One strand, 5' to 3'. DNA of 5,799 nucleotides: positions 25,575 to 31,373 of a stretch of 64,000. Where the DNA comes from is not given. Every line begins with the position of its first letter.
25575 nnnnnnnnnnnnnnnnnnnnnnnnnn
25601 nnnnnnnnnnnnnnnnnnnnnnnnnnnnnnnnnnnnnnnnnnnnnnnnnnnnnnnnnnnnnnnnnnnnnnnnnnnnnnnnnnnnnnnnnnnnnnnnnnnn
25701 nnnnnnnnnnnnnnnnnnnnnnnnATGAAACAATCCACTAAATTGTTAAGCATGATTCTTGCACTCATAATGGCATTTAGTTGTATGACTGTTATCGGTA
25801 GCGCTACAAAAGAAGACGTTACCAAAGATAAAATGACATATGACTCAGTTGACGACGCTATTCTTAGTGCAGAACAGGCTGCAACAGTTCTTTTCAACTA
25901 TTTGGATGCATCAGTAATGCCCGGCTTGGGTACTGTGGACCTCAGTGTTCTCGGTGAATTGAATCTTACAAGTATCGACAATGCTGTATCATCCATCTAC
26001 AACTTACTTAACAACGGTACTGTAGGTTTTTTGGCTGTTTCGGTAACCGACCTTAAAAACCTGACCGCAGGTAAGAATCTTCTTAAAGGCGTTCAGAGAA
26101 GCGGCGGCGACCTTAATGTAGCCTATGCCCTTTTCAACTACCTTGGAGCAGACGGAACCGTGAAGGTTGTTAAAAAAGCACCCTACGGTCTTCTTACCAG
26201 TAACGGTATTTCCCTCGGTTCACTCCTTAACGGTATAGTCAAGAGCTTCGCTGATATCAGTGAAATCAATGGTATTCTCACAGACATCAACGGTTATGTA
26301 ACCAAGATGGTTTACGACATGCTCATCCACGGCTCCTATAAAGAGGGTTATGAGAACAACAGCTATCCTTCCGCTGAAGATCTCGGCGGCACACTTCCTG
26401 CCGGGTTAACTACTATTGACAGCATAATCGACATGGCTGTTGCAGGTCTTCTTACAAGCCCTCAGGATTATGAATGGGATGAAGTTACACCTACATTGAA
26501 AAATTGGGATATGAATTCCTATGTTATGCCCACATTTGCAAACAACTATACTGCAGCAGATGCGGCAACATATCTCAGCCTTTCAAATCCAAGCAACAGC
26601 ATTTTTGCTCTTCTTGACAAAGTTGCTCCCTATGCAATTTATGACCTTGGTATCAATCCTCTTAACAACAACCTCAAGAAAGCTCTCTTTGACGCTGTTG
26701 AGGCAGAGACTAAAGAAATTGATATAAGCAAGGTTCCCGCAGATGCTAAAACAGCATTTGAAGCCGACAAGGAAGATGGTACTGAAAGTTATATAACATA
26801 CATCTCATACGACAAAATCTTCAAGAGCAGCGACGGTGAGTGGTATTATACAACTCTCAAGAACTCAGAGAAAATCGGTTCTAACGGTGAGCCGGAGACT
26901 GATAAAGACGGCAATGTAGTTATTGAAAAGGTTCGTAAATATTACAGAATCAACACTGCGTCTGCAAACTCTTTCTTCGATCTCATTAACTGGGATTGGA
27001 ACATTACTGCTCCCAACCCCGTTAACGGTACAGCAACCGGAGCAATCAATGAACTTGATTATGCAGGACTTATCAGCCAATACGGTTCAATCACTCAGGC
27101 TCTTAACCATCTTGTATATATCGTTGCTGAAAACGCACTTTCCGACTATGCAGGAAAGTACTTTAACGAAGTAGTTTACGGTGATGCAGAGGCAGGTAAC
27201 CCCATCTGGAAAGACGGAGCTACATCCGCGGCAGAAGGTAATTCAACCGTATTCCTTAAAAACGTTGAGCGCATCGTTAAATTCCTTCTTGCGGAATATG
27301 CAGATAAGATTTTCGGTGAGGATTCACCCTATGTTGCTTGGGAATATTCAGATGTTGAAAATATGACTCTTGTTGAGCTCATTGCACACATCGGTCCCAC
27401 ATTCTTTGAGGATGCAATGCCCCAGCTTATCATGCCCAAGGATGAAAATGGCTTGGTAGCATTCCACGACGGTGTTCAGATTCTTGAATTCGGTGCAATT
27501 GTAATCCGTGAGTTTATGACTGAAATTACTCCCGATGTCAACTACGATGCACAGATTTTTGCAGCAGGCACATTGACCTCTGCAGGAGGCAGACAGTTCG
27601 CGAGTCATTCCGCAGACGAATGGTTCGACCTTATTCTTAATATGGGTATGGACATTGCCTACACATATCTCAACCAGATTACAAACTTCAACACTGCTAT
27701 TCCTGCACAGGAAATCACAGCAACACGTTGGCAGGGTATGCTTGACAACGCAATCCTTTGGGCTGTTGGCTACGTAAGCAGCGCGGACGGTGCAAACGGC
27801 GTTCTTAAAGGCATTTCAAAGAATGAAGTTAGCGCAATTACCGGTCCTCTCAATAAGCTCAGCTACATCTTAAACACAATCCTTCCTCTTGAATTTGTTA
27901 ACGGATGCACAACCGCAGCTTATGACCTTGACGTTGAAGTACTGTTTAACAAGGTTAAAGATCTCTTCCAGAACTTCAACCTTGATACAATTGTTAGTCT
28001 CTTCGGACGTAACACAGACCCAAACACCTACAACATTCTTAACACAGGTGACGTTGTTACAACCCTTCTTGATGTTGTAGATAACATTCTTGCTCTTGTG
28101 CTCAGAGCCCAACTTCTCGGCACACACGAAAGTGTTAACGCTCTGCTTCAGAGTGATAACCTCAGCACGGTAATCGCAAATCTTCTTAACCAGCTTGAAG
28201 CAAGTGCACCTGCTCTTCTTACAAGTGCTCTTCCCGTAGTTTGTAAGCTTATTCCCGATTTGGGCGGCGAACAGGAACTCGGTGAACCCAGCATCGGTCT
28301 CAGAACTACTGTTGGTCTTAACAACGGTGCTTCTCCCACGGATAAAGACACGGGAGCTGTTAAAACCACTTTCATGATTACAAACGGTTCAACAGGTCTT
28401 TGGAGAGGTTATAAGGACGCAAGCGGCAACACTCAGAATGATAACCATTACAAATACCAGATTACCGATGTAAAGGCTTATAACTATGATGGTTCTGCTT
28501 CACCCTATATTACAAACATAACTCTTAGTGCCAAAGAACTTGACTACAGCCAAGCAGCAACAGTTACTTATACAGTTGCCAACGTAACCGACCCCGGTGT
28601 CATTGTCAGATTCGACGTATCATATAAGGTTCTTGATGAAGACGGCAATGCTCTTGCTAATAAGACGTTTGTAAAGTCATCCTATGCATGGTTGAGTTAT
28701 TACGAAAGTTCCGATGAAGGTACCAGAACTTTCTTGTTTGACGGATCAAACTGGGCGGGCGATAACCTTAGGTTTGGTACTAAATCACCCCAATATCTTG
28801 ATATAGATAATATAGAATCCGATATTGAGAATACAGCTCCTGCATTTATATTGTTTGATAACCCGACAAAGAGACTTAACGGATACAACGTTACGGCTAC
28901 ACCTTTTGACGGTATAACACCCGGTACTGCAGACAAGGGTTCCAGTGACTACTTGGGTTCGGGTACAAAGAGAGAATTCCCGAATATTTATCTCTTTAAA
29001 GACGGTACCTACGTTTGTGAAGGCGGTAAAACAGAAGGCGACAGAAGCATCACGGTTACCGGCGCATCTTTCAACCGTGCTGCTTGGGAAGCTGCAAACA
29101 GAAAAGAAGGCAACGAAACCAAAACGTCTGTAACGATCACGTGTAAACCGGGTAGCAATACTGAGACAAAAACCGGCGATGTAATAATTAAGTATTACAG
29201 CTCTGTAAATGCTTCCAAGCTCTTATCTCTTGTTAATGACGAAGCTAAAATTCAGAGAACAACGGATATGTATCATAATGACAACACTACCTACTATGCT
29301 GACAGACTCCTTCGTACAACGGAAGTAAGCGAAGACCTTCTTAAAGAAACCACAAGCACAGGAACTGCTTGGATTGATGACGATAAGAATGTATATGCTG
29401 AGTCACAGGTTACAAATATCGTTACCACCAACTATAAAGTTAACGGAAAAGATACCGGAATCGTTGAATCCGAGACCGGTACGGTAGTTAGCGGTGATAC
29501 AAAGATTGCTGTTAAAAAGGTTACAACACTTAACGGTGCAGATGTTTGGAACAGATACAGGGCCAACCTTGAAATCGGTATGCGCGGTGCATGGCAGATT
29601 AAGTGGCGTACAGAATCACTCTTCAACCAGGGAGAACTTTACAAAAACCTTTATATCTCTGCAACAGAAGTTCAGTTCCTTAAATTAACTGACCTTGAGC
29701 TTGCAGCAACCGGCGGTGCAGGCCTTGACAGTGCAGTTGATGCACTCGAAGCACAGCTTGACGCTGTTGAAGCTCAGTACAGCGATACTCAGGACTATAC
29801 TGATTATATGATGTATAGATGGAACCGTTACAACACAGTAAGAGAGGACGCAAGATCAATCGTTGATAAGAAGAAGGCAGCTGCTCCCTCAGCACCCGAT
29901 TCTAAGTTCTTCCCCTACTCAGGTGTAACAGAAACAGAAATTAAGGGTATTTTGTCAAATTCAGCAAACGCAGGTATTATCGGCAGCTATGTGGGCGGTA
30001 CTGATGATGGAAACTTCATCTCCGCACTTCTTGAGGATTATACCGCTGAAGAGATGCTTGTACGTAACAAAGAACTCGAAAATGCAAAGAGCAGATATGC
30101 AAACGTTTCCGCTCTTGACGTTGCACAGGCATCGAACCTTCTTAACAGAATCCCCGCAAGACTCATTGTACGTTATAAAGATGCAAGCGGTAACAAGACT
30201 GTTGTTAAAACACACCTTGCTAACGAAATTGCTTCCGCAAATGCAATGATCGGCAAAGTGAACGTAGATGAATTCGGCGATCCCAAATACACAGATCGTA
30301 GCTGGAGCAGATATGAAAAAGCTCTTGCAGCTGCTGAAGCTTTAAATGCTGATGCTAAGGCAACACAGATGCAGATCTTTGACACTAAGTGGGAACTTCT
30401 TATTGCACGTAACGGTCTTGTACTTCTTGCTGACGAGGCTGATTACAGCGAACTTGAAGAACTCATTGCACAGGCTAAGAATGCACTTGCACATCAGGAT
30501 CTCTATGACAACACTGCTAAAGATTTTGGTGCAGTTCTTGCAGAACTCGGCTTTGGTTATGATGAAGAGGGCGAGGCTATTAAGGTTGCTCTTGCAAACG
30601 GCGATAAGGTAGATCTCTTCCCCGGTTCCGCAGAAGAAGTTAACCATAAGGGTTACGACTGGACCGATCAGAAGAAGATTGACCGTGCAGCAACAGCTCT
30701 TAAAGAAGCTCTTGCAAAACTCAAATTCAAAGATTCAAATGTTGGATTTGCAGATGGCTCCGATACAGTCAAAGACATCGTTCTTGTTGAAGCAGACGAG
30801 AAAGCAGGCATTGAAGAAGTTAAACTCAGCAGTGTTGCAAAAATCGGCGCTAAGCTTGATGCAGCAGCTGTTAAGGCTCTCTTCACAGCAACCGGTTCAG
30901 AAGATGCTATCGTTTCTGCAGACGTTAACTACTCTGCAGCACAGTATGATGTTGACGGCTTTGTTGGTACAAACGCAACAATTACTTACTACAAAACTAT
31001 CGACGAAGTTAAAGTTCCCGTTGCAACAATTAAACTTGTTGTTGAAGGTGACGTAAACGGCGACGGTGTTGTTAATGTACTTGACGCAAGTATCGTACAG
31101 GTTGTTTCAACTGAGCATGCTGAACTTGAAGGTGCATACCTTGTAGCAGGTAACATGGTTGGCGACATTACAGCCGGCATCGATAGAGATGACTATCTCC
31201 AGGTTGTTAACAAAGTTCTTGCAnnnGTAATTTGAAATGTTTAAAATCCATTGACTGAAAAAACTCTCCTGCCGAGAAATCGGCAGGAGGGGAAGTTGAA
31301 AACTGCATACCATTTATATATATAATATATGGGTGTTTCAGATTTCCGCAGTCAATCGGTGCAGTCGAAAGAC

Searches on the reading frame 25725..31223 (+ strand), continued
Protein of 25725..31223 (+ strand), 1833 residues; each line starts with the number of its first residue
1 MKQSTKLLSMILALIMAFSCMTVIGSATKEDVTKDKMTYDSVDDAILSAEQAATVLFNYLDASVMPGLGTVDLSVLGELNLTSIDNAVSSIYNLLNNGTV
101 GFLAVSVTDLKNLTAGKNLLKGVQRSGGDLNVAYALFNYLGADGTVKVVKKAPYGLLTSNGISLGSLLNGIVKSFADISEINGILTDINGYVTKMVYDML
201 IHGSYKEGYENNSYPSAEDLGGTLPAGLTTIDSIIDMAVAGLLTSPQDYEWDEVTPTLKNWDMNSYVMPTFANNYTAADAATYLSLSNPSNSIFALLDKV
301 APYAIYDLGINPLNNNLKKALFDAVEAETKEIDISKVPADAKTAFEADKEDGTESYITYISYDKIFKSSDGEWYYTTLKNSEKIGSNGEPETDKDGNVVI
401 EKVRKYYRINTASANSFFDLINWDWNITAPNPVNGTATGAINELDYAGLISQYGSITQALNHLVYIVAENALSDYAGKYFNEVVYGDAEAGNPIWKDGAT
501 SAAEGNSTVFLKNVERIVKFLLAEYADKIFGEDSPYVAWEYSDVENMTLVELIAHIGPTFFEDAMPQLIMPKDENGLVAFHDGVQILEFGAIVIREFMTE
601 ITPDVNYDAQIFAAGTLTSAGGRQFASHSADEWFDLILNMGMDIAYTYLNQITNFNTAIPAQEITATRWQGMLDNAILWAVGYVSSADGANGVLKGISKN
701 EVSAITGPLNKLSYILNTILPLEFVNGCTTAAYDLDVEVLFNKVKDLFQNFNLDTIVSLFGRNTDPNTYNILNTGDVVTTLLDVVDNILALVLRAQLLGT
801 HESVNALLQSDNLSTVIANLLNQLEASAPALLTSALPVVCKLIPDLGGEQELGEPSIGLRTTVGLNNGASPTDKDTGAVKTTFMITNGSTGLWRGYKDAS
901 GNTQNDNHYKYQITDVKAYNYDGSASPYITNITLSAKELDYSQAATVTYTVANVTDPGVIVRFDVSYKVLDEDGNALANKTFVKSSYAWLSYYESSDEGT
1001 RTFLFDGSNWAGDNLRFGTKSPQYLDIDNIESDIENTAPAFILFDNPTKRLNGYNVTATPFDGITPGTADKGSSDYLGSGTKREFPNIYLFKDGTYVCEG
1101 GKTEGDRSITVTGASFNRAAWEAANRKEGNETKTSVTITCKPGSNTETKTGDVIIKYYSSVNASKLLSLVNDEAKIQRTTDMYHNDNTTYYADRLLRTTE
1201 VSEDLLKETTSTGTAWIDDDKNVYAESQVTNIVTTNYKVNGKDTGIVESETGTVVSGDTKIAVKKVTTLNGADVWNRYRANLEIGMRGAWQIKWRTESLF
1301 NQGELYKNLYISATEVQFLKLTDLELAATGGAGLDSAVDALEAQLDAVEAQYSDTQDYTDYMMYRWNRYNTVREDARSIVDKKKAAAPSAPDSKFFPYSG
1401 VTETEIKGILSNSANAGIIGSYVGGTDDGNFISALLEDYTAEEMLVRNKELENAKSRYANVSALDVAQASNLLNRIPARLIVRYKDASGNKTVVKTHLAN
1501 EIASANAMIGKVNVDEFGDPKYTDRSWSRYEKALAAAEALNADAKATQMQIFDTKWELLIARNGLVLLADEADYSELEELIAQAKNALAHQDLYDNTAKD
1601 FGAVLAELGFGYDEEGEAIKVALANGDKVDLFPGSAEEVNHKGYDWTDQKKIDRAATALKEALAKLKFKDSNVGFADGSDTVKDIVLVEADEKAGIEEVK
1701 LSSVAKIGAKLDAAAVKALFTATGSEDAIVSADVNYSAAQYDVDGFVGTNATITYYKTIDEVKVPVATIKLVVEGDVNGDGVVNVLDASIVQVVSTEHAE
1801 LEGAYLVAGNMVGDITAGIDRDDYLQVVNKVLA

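Call 38: find_encoding_contigs(protein=P0109, flank=4000, max_places=3)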
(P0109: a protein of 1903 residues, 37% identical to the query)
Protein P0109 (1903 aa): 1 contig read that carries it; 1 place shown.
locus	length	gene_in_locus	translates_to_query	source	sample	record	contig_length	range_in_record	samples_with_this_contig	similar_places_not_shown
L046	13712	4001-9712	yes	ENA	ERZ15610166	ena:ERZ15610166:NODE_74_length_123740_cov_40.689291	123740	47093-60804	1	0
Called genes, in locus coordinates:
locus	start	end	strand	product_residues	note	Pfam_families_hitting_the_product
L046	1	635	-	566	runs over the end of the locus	PF02463:SMC_N (faint), PF13476:AAA_23 (weak), PF00005:ABC_tran, PF13304:AAA_21 (faint)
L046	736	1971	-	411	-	PF02608:Bmp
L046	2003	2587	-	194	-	PF00156:Pribosyltran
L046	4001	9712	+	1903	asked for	-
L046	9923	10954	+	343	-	PF00404:Dockerin_1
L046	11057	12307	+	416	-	-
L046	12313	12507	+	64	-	-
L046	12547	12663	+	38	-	-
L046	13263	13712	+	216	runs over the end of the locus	-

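Call 39: find_encoding_contigs(protein=P0120, flank=4000, max_places=3)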
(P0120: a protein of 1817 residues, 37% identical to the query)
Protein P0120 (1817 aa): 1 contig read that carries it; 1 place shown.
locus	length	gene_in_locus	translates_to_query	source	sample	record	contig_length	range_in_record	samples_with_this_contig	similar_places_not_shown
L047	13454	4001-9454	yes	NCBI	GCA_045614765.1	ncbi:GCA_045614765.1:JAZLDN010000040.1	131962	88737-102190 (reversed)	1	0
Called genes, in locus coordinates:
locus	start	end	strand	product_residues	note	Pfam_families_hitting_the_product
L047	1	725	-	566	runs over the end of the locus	PF02463:SMC_N (faint), PF00005:ABC_tran, PF13304:AAA_21 (faint), PF00005:ABC_tran (weak)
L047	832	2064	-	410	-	PF02608:Bmp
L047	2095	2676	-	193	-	PF00156:Pribosyltran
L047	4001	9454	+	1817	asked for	-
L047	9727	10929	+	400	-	-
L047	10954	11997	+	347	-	-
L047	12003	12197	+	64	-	-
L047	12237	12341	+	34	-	-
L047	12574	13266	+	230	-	PF27840:ScmC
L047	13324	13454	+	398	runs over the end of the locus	PF03816:LytR_cpsA_psr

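Call 63: find_encoding_contigs(protein=P0014, flank=3000, max_places=2)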
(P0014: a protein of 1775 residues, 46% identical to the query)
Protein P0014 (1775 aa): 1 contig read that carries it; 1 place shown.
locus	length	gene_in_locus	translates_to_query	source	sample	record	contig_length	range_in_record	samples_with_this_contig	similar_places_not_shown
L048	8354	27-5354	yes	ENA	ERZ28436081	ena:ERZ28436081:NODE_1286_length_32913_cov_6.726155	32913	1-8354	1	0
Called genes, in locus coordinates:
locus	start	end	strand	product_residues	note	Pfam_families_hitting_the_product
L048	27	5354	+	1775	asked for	-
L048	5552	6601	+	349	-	-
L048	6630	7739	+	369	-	-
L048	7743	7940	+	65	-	-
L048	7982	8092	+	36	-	-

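Call 64: find_encoding_contigs(protein=P0090, flank=3000, max_places=2)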
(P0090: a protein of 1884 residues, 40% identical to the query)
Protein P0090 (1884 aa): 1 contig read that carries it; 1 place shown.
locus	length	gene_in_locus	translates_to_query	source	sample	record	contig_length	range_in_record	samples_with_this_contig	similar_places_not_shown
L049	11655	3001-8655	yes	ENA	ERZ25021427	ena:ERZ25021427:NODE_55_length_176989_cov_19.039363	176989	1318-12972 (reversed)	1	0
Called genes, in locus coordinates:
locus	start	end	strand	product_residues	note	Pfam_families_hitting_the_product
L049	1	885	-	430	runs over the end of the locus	PF02608:Bmp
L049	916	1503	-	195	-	PF00156:Pribosyltran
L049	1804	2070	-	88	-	-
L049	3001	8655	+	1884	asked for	-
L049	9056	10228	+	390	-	-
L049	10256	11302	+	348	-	-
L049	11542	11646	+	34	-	-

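Call 65: find_encoding_contigs(protein=P0110, flank=3000, max_places=2)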
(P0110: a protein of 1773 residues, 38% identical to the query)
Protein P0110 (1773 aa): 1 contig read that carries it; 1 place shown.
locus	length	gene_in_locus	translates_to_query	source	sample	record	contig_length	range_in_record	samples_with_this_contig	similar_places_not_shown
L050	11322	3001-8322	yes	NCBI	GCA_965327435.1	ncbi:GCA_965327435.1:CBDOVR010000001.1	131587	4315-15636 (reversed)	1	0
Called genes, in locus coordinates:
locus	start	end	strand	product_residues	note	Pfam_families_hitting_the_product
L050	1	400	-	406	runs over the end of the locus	PF02608:Bmp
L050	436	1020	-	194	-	PF00156:Pribosyltran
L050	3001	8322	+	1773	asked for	-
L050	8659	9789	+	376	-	-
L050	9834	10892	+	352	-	-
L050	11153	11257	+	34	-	-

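Call 75: search_solved_structures(query=window:25725-31223:+, max_evalue=0.01)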
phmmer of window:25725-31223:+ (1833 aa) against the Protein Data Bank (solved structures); distinct sequences matched with E-value up to 0.01: 0.

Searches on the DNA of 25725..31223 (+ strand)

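Call 69: search_rna_families(sources=[L012, L013, L015, L021, L024, L029, L039, L040, L043, L046, L050], threshold=gathering)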
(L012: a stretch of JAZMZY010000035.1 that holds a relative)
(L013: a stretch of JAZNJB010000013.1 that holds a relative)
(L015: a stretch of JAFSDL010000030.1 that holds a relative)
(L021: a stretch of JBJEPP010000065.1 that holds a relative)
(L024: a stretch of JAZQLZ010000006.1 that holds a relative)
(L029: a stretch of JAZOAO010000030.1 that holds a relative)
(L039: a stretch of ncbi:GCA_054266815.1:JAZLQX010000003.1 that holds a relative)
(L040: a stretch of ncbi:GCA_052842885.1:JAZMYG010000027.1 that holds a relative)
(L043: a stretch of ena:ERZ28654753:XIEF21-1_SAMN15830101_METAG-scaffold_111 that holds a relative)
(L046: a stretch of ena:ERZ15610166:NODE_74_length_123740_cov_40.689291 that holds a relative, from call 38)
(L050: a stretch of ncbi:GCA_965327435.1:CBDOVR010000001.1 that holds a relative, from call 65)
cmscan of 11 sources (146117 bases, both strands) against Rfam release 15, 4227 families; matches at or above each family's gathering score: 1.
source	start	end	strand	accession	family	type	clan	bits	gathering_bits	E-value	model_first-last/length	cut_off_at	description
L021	12674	12757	+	RF00005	tRNA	Gene; tRNA;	CL00001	53.4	29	2.6e-08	1-71/71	no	tRNA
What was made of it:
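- On Any Rfam 15 family (ROOL, GOLLD, OLE, HEARO, raiA, 6S, RNase P, tmRNA, T-box, purine and cobalamin riboswitches, ribozymes, introns): No hit falls in the leaders of 11 homologous loci (call 69).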
